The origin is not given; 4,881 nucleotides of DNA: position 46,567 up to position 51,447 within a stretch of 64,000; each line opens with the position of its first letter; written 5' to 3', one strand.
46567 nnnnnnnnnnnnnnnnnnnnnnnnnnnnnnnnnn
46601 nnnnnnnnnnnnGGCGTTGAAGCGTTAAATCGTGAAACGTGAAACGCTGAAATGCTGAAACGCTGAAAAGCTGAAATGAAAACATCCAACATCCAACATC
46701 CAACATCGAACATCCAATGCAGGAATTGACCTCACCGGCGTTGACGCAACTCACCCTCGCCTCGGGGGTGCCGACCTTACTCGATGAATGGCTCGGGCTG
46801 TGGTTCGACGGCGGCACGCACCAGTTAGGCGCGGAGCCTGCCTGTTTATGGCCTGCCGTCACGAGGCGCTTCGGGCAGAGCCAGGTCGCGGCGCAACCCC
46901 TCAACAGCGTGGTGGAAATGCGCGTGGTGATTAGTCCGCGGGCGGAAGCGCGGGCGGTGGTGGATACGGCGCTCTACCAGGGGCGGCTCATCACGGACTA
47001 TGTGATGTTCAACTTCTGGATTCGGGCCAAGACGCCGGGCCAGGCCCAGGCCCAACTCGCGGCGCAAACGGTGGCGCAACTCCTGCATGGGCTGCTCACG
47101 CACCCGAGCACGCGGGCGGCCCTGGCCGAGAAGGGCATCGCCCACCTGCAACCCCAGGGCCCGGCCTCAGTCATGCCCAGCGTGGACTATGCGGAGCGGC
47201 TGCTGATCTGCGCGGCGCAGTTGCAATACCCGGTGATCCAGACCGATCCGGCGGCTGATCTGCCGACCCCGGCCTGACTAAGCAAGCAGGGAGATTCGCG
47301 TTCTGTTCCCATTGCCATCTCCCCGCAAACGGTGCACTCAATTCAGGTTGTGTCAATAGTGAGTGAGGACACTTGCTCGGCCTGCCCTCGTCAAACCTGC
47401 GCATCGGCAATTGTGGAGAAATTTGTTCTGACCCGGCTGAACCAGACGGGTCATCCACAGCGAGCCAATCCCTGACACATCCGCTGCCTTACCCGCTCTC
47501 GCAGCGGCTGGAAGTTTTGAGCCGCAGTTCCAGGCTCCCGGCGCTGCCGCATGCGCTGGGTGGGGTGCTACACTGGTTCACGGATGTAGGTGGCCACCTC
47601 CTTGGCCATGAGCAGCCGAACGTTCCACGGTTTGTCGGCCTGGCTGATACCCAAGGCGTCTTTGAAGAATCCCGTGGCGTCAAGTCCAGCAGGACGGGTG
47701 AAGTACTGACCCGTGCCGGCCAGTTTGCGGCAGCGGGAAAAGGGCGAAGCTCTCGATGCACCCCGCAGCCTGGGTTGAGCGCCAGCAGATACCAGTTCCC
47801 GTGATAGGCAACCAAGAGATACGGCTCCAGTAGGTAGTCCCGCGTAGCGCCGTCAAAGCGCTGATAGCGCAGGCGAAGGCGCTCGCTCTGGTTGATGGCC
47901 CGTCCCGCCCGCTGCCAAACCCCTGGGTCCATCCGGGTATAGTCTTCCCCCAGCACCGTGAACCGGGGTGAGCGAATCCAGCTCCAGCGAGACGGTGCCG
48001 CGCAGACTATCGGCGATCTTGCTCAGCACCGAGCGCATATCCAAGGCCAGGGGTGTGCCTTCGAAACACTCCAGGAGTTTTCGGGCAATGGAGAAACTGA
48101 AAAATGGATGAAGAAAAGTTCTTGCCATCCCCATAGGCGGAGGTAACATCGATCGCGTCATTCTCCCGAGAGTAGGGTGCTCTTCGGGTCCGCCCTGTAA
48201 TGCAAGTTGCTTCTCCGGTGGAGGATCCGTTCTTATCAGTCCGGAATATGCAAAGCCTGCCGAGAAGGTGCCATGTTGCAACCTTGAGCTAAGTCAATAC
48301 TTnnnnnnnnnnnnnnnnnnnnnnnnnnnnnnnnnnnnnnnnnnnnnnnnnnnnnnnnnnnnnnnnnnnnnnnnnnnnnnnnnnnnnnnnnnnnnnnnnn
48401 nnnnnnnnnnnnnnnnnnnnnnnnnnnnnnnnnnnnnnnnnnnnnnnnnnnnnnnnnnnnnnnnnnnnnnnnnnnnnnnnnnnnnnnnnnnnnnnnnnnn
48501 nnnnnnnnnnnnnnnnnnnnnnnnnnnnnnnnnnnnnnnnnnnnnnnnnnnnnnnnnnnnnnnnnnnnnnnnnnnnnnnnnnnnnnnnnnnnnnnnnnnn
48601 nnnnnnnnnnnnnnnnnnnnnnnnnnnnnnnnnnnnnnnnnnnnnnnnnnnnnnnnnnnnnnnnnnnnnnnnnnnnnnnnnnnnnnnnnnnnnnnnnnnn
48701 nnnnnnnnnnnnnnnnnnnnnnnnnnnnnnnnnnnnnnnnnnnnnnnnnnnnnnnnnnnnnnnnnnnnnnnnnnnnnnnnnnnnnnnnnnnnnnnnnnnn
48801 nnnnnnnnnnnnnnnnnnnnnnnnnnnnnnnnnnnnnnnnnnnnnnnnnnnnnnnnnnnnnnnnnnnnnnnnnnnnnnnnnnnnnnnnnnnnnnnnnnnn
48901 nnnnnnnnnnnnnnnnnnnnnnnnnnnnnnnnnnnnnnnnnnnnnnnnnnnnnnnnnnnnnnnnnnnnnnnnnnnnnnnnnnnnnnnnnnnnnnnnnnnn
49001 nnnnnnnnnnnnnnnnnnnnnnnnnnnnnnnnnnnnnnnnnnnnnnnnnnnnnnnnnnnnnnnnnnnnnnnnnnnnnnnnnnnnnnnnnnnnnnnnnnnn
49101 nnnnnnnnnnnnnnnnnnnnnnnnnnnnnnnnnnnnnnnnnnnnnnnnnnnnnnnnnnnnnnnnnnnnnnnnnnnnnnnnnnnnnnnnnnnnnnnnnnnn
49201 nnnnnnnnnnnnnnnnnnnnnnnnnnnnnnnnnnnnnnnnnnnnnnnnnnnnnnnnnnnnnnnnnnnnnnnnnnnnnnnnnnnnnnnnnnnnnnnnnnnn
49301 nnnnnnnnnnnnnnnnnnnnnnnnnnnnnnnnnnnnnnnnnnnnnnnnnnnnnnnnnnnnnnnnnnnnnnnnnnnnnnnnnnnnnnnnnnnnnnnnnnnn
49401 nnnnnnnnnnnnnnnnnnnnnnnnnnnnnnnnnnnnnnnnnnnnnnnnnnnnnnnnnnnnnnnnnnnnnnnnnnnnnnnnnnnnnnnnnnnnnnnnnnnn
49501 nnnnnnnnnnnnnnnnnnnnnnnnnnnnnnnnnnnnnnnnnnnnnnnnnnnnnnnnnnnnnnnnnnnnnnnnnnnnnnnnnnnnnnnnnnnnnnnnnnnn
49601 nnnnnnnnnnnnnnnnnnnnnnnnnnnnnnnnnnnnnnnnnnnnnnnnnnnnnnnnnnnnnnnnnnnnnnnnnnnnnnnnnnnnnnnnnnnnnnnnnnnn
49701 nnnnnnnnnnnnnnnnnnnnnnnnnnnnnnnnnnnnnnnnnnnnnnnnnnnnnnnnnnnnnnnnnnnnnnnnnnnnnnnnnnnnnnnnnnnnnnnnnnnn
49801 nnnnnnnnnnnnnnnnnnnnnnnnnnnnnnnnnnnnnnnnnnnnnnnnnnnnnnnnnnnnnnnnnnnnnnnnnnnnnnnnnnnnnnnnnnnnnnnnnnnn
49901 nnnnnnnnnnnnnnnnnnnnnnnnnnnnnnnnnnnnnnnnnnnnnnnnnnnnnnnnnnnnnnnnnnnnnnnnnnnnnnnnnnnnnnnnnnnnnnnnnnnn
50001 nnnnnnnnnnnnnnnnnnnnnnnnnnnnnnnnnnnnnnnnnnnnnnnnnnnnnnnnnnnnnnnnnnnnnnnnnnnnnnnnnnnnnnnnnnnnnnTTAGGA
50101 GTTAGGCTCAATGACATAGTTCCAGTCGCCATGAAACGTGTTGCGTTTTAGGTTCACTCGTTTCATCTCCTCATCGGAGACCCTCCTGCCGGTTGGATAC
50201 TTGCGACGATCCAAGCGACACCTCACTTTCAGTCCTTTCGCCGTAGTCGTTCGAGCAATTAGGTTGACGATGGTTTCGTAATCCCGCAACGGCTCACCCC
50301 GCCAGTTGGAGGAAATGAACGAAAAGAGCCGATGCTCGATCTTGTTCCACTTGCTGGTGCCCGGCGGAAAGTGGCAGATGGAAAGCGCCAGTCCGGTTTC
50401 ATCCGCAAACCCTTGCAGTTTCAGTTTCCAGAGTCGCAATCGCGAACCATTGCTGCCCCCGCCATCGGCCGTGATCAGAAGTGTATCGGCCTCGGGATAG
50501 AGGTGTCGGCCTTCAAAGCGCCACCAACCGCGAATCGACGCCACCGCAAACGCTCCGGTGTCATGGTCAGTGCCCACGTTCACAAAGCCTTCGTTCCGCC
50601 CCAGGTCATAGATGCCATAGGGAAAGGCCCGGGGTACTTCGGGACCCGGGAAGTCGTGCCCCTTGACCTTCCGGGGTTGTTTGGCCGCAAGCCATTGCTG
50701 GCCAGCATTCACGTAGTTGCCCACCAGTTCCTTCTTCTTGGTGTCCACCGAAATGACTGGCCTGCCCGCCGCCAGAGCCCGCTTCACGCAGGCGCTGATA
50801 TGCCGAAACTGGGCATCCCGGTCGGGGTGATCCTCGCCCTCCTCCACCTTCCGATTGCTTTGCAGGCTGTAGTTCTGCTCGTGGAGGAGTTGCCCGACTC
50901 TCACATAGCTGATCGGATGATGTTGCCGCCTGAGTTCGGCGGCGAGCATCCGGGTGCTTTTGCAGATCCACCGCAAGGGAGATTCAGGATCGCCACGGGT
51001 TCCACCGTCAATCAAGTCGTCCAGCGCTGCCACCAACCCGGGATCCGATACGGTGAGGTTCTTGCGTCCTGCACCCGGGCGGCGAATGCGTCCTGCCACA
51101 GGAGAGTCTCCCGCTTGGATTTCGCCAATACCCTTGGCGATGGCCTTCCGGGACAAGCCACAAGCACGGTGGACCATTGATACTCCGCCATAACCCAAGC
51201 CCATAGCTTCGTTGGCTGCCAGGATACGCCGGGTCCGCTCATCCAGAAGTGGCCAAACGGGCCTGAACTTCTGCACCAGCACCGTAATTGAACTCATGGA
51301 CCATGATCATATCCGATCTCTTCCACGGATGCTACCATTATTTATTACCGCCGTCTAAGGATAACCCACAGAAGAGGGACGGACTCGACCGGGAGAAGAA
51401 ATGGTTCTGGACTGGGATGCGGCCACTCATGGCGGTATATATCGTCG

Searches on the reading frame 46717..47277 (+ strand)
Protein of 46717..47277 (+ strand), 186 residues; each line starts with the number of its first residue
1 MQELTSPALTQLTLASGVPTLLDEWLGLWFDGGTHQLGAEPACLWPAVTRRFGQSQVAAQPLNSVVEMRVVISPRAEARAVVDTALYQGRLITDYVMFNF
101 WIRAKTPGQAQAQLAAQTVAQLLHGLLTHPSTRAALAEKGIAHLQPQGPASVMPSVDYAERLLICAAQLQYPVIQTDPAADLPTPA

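Call 14: search_protein_families(library=pfam, proteins=[window:46717-47277:+], max_evalue=0.01)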
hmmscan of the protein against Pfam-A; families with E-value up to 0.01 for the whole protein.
window:46717-47277:+ (186 aa): 0 families

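Call 15: search_protein_families(library=phrogs, proteins=[window:46717-47277:+], max_evalue=0.01)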
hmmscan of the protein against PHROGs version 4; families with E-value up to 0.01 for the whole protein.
window:46717-47277:+ (186 aa): 0 families

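Call 19: find_related_loci(query=window:46717-47277:+, collection=viral_contigs, flank=10000)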
Query window:46717-47277:+ (186 aa) in viral_contigs; peptide patterns used: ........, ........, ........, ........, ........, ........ (x = any residue, [..] = any of these).
7 stretches matched a pattern, but none encodes a relative of the query by tblastn (E <= 1e-3).

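Call 21: find_homologous_proteins(query=window:46717-47277:+)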
Query window:46717-47277:+ (186 aa): 14 proteins with E <= 0.001 among 578 candidates.
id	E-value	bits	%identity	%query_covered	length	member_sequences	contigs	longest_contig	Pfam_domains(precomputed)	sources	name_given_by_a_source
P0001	5.3e-112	390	97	99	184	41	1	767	-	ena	-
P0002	2.1e-70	254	69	93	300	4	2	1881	-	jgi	jgi:hypothetical protein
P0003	1.9e-69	251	67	97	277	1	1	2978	-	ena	-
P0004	3.0e-69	250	95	70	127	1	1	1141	-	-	-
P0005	4.6e-61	224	61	100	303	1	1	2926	-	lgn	-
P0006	3.9e-56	208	97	54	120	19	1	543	-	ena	-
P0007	5.3e-56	207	58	91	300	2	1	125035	-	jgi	-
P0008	3.0e-55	205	86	63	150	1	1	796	-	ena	-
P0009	1.6e-51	193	93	53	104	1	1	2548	-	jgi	jgi:hypothetical protein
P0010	9.2e-46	174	93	48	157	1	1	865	-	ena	-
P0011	7.8e-42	161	92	47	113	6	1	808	-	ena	-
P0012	6.2e-36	142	48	92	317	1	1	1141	-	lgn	-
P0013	2.6e-26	111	58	53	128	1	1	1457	-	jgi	jgi:hypothetical protein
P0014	6.6e-4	38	100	13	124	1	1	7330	-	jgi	jgi:hypothetical protein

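Call 22: find_encoding_contigs(protein=P0007, flank=10000, max_places=3)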
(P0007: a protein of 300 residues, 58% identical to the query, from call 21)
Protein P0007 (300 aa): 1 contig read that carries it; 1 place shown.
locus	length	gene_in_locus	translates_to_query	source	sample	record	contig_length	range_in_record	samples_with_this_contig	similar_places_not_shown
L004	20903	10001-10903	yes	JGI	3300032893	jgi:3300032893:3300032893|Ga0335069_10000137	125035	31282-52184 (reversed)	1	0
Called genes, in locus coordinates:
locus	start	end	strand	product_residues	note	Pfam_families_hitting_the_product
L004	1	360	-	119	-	-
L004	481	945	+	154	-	PF24716:WapI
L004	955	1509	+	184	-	PF13646:HEAT_2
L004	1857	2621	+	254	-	-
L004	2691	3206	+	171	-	-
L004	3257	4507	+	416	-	-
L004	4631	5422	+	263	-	-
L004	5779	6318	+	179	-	-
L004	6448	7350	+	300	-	-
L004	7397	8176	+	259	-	-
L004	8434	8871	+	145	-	-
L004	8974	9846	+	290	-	-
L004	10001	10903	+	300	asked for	-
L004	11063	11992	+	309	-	-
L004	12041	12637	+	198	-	-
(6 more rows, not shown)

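Call 28: find_encoding_contigs(protein=P0014, flank=10000, max_places=3)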
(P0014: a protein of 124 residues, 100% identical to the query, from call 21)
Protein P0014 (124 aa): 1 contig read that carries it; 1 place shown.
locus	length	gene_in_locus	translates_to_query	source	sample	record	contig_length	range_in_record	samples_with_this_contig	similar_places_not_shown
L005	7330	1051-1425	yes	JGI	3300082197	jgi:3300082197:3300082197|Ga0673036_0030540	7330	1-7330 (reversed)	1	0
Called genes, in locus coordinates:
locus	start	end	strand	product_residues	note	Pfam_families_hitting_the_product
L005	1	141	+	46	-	?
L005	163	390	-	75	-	-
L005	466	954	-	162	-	-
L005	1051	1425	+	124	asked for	-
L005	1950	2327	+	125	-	-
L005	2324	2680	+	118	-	PF05717:TnpB_IS66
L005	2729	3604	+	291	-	PF14236:DruA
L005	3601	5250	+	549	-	PF13007:LZ_Tnp_IS66, PF03050:DDE_Tnp_IS66, PF13817:DDE_Tnp_IS66_C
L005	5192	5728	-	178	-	-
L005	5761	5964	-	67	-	-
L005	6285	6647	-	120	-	PF14581:SseB_C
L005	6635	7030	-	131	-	-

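Call 29: find_encoding_contigs(protein=P0009, flank=10000, max_places=3)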
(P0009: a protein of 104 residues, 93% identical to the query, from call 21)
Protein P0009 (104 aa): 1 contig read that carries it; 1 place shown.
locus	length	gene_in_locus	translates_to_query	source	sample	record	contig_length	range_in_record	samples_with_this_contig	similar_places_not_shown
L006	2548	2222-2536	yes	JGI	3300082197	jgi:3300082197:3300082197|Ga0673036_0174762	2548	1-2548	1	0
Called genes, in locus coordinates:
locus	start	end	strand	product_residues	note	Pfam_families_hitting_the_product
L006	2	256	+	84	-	?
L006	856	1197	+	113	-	-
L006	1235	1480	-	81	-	-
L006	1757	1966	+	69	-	-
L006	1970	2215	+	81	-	-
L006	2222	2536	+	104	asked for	-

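Call 34: find_related_loci(query=A3, collection=metagenome_contigs, flank=10000)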
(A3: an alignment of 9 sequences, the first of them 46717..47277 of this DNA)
Query A3 (186 aa) in metagenome_contigs; peptide patterns used: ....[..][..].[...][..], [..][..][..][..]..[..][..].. (x = any residue, [..] = any of these).
48 stretches matched a pattern; 4 encode a relative of the query (tblastn E <= 1e-3); 4 distinct loci.
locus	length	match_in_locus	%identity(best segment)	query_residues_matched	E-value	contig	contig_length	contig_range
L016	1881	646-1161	69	1-173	2e-80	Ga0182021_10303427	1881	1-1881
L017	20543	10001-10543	57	1-183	7e-66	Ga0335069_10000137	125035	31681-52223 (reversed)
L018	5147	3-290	99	55-150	8e-60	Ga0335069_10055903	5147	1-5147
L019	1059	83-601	44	4-173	3e-49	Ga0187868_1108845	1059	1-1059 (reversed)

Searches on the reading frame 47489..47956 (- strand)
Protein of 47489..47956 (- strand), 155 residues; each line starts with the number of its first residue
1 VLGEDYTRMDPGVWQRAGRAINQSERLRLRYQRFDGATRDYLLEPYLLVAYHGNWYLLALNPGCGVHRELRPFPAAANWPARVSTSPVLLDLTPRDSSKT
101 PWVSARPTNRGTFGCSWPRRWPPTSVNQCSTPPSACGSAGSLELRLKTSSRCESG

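Call 15: search_protein_families(library=phrogs, proteins=[window:47489-47956:-], max_evalue=0.01)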
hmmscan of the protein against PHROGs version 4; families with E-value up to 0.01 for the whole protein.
window:47489-47956:- (155 aa): 1 family
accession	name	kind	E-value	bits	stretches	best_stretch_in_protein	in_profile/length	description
phrog_13105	-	unknown function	0.0001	23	1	19-62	154-197/239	-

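Call 40: search_protein_families(library=pfam, proteins=[window:47489-47956:-], max_evalue=1)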
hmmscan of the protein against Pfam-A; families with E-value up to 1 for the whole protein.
window:47489-47956:- (155 aa): 1 family
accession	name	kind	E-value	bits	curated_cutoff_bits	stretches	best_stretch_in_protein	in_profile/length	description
PF13280.12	WYL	-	1.2e-11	44.9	21.8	1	16-73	5-60/70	WYL domain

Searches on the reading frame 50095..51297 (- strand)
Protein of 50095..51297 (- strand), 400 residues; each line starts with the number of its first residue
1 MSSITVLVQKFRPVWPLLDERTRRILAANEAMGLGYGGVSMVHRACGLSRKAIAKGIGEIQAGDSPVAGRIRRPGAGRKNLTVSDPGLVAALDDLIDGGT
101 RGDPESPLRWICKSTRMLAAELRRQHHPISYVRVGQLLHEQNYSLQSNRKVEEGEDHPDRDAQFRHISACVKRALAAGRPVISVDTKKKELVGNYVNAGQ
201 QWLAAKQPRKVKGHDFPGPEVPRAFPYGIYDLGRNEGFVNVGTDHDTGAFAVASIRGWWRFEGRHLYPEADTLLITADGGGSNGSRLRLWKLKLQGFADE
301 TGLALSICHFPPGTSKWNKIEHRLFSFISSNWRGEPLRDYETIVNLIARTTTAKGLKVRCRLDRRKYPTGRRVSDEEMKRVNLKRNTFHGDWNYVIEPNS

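Call 14: search_protein_families(library=pfam, proteins=[window:50095-51297:-], max_evalue=0.01)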
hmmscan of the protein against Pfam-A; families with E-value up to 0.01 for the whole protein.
window:50095-51297:- (400 aa): 1 family
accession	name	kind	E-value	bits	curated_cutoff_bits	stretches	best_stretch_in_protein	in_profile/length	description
PF07592.17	DDE_Tnp_ISAZ013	-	9.9e-133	442.3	26.9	1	92-398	2-308/308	Rhodopirellula transposase DDE domain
